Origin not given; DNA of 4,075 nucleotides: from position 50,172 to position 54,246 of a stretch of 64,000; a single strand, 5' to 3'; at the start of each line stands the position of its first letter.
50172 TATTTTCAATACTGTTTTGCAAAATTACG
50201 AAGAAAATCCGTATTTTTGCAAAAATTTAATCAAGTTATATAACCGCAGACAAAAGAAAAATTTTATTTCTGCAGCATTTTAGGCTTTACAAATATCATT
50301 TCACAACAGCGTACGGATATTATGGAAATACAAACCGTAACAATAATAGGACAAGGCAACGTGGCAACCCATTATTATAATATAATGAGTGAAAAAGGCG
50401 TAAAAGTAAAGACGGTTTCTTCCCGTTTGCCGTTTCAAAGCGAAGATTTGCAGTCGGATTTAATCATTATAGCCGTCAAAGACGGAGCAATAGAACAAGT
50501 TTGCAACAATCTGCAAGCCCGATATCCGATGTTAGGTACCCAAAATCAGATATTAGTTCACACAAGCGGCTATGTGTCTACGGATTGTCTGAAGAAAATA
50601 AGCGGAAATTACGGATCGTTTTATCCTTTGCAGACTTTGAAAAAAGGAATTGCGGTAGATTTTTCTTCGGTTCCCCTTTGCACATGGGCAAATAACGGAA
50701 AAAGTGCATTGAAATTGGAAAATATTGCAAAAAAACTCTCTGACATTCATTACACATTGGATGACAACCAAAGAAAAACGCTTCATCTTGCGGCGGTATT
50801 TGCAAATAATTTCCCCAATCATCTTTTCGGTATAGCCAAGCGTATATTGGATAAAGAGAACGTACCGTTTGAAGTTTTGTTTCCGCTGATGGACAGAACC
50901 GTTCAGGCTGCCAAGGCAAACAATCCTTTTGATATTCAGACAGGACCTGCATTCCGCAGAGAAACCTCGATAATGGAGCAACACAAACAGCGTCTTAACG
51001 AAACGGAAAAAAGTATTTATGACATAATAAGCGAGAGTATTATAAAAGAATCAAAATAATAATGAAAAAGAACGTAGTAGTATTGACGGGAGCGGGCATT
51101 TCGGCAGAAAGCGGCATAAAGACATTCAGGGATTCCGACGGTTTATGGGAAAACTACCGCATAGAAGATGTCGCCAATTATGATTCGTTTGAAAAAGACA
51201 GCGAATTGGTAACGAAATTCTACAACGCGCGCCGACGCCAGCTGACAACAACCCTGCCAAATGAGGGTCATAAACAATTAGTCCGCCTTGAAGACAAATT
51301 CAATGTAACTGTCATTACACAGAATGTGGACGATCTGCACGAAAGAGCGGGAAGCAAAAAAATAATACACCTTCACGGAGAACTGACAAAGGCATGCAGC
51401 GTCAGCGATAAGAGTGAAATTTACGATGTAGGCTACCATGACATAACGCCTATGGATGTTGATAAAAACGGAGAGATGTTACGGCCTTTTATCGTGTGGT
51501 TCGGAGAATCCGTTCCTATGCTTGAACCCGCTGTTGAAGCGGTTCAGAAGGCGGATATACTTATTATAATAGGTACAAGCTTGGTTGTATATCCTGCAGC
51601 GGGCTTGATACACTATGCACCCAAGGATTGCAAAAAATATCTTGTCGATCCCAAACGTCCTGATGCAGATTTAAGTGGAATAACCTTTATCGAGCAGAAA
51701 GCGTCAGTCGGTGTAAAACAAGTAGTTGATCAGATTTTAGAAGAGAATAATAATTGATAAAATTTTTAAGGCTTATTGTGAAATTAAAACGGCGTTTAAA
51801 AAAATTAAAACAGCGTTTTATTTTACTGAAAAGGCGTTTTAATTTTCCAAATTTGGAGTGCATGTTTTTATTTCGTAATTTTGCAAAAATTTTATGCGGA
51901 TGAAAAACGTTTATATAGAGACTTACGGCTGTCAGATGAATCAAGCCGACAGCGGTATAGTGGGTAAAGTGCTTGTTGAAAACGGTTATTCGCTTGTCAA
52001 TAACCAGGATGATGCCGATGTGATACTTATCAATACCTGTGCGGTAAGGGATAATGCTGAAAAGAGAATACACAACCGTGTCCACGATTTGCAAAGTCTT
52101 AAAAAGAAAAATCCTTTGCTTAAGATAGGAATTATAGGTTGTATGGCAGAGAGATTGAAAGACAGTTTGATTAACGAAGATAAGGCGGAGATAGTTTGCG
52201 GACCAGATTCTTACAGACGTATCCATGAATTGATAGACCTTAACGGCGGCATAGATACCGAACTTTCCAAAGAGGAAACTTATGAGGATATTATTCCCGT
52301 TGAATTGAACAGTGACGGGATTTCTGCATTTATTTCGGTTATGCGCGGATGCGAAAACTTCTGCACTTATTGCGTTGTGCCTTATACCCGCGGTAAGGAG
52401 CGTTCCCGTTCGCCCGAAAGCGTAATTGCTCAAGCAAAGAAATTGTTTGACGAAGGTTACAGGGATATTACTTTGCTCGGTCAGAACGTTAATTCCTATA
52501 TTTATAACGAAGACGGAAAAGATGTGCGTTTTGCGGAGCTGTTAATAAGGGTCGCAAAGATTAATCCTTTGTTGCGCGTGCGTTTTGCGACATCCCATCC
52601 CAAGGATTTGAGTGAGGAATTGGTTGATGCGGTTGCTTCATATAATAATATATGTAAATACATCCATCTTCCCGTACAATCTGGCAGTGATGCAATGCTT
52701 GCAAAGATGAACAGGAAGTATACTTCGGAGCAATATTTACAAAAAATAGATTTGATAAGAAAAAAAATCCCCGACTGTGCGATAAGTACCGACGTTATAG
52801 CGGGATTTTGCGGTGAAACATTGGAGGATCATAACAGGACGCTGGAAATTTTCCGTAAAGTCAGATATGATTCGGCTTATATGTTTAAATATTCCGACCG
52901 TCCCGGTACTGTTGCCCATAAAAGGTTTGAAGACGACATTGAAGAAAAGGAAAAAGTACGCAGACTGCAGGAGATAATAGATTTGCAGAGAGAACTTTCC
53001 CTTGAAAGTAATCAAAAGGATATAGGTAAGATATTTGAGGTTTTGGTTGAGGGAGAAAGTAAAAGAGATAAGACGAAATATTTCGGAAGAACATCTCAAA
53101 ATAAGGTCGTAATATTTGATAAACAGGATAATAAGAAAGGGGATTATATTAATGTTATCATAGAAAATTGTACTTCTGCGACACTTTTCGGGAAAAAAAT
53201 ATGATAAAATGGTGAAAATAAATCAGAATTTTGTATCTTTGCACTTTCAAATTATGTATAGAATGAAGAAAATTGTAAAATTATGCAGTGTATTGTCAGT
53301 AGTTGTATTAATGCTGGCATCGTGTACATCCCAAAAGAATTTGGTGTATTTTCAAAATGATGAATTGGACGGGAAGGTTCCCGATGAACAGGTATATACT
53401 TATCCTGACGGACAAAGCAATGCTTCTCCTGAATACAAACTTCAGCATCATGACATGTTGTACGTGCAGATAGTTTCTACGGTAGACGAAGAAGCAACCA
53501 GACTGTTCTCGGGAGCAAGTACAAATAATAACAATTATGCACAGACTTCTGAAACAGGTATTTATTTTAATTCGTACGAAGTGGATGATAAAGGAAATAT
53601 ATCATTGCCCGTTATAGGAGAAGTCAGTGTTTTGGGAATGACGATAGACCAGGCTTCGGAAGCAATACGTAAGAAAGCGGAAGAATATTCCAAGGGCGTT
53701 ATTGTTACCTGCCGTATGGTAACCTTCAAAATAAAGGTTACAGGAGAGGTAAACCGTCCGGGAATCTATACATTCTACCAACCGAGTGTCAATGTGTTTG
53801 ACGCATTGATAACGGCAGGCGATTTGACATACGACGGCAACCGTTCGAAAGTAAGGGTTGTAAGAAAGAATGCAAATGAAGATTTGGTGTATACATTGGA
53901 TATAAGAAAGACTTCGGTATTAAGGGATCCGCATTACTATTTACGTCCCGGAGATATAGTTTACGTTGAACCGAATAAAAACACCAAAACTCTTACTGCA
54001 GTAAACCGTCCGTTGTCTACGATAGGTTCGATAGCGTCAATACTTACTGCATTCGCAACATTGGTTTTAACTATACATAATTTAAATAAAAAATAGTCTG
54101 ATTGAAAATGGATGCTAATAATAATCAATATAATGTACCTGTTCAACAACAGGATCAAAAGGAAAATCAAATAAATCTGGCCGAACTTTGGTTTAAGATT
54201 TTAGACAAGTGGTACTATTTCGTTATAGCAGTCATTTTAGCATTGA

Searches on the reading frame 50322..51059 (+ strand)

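Call 109: search_protein_families(library=pfam, proteins=[window:50322-51059:+], max_evalue=0.00001)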
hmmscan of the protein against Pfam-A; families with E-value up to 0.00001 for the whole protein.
window:50322-51059:+ (245 aa): 1 family
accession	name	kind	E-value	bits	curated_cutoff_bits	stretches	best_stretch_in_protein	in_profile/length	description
PF10728.14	DUF2520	-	4.2e-29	101.3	25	1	127-240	10-125/125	Domain of unknown function (DUF2520)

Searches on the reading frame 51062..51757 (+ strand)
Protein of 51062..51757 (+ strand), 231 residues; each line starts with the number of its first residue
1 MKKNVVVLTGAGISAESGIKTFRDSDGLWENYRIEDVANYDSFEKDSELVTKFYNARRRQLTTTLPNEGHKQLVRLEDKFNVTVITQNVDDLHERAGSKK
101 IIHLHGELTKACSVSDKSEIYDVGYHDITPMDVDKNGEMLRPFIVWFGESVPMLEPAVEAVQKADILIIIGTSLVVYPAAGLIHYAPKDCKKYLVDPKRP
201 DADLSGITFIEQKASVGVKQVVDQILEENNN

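Call 109: search_protein_families(library=pfam, proteins=[window:51062-51757:+], max_evalue=0.00001)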
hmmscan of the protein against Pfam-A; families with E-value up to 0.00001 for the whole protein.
window:51062-51757:+ (231 aa): 1 family
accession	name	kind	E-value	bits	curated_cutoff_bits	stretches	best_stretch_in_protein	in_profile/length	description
PF02146.23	SIR2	-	1.9e-45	155.5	24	1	10-178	1-180/180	Sir2 family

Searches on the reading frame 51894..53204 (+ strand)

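Call 109: search_protein_families(library=pfam, proteins=[window:51894-53204:+], max_evalue=0.00001)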
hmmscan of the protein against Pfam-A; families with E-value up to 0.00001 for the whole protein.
window:51894-53204:+ (436 aa): 3 families
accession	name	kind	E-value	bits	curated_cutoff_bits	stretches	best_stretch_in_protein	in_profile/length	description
PF00919.26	UPF0004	-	6.7e-29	100.2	27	1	6-103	2-98/98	Uncharacterized protein family UPF0004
PF04055.27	Radical_SAM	-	2.3e-28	99.9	29.5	1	147-318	1-164/166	Radical SAM superfamily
PF01938.26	TRAM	-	3.6e-09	36.8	21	1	376-435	3-60/61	TRAM domain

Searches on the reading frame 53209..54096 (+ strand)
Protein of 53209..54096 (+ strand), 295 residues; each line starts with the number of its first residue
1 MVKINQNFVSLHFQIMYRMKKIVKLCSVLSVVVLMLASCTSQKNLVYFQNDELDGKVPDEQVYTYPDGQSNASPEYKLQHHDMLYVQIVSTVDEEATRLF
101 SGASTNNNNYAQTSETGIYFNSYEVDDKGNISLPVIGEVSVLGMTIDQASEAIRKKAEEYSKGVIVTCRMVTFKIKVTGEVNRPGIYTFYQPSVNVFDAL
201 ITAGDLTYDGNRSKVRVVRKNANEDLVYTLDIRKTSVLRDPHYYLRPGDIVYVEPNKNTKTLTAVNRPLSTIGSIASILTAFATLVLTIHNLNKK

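Call 109: search_protein_families(library=pfam, proteins=[window:53209-54096:+], max_evalue=0.00001)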
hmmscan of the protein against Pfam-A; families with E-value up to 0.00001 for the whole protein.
window:53209-54096:+ (295 aa): 3 families
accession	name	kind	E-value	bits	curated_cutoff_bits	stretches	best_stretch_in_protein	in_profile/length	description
PF02563.21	Poly_export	-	1.5e-16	60.8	28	1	71-169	2-75/77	Polysaccharide biosynthesis/export protein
PF22461.2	SLBB_2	-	7.3e-08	32.9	27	1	174-253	2-79/79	SLBB domain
PF10531.15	SLBB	-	2.8e-07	30.7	27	1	175-225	2-50/55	SLBB domain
